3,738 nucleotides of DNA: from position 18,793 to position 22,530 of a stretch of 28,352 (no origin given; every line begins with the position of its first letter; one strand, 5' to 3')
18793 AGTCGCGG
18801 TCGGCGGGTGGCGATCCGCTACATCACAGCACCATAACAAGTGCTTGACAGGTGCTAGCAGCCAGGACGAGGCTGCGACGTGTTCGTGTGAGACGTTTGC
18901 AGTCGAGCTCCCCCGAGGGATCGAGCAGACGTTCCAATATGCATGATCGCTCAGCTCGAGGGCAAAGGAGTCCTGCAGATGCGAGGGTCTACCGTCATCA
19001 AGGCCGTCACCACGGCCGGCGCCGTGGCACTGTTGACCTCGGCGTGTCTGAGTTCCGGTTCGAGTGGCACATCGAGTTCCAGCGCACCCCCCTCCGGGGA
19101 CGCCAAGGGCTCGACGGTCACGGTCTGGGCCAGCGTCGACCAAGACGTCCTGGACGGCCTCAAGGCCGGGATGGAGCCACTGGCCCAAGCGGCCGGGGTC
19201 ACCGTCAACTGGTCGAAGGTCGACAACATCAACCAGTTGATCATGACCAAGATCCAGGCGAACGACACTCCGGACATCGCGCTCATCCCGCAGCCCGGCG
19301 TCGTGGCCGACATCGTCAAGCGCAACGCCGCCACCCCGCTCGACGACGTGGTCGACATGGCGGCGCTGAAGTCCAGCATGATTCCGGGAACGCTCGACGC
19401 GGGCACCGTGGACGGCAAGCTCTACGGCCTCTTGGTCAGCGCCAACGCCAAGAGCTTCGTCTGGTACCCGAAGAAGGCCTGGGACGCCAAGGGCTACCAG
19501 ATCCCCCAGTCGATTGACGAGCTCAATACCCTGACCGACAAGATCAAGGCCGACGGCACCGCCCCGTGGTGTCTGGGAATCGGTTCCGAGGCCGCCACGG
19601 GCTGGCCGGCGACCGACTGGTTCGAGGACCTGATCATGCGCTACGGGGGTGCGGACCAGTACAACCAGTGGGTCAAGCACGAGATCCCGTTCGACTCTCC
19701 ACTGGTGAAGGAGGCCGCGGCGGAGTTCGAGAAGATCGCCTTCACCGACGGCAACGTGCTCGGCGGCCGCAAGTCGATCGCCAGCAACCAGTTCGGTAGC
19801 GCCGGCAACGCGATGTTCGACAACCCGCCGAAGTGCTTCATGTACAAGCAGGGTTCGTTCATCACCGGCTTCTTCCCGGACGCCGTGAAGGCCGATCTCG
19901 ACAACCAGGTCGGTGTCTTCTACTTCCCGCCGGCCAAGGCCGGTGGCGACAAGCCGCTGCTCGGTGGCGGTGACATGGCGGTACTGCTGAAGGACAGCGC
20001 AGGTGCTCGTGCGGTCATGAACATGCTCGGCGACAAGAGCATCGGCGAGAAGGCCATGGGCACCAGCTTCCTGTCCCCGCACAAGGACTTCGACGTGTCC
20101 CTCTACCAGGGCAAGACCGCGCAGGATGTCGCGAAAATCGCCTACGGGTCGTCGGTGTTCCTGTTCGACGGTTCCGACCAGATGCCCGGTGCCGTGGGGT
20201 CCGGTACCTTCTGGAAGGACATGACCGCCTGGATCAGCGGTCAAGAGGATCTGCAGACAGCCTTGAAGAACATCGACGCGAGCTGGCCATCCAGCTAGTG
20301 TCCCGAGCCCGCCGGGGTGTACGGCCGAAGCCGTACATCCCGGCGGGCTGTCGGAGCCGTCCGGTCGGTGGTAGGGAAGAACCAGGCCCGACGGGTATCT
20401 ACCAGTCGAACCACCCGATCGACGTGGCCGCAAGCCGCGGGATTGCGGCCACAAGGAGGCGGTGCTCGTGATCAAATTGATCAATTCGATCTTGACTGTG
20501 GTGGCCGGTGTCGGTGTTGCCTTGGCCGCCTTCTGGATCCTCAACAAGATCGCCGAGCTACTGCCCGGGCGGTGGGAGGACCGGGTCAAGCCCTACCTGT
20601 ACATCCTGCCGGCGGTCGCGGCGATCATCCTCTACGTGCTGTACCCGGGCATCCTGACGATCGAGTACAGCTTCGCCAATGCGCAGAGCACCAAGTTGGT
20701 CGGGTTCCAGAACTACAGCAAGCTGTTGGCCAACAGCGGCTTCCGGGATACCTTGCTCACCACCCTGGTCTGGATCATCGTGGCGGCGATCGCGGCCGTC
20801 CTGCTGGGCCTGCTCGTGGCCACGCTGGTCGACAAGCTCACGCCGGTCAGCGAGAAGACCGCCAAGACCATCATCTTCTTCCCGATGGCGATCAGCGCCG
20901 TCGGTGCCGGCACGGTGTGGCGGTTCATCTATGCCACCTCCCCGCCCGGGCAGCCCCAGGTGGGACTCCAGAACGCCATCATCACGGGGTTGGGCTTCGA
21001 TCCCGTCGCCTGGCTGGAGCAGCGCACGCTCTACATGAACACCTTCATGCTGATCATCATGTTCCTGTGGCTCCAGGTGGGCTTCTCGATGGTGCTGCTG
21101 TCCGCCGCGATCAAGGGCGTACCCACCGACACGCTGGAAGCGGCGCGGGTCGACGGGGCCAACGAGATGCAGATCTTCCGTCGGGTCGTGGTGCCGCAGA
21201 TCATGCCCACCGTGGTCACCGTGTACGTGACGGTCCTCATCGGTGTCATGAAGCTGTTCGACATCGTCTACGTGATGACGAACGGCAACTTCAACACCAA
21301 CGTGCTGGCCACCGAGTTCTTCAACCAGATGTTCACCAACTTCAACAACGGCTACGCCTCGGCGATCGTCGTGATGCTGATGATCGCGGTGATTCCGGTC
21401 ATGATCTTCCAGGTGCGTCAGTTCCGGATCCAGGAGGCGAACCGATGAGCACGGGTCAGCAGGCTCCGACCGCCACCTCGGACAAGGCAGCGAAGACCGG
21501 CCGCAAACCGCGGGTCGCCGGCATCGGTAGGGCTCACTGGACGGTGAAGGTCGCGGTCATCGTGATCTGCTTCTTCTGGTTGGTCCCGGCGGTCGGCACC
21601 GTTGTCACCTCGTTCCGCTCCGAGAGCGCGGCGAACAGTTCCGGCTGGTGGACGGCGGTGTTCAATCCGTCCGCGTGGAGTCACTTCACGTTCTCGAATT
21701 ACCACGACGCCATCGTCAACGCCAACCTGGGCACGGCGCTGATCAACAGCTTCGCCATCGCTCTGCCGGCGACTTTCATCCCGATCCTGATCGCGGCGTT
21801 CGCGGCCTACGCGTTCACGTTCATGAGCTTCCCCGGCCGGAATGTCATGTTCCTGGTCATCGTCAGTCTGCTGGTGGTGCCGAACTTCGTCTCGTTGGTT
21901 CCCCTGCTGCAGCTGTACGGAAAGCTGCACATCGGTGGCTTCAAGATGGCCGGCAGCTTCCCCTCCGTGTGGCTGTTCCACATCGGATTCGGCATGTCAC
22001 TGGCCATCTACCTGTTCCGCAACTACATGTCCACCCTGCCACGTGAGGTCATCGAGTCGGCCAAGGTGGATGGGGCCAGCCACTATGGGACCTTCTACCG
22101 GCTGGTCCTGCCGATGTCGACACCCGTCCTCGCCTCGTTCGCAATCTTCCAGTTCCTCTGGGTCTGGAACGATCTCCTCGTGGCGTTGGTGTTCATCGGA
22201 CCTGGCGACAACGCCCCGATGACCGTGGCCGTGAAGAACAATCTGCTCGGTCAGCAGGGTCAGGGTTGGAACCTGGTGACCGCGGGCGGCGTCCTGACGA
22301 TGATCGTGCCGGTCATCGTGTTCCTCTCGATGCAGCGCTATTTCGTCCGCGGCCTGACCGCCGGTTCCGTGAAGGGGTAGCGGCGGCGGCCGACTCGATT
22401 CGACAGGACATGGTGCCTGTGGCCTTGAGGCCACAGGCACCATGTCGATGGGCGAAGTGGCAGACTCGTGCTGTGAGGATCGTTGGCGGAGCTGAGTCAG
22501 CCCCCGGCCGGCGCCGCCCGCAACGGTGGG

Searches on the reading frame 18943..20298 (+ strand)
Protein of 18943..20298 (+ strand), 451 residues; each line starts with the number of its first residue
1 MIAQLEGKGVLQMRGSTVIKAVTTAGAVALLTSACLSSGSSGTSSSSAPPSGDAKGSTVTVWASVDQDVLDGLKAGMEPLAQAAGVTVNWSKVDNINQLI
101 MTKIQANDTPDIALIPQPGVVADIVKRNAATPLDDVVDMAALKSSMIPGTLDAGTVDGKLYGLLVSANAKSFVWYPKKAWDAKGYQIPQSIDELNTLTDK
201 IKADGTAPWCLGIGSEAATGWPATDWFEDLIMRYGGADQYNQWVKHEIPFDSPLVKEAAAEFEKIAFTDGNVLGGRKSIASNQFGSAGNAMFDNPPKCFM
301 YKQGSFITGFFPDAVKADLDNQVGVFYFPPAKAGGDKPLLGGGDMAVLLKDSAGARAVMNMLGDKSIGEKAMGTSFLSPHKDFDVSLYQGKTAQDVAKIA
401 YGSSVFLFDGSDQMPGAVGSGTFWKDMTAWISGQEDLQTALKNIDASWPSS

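Call 13: search_protein_families(library=pfam, proteins=[window:18943-20298:+], max_evalue=0.001)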
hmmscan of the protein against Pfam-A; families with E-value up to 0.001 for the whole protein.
window:18943-20298:+ (451 aa): 1 family
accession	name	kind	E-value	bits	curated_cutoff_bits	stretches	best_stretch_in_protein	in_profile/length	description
PF13416.11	SBP_bac_8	-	6.6e-12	46.2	27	1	79-350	5-228/279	Bacterial extracellular solute-binding protein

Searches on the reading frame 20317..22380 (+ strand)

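Call 13: search_protein_families(library=pfam, proteins=[window:20317-22380:+], max_evalue=0.001)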
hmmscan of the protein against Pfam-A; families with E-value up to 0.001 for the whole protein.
window:20317-22380:+ (687 aa): 1 family
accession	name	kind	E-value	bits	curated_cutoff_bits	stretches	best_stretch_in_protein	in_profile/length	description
PF00528.27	BPD_transp_1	-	8.8e-18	65.1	26.4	1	490-680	2-182/184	Binding-protein-dependent transport system inner membrane component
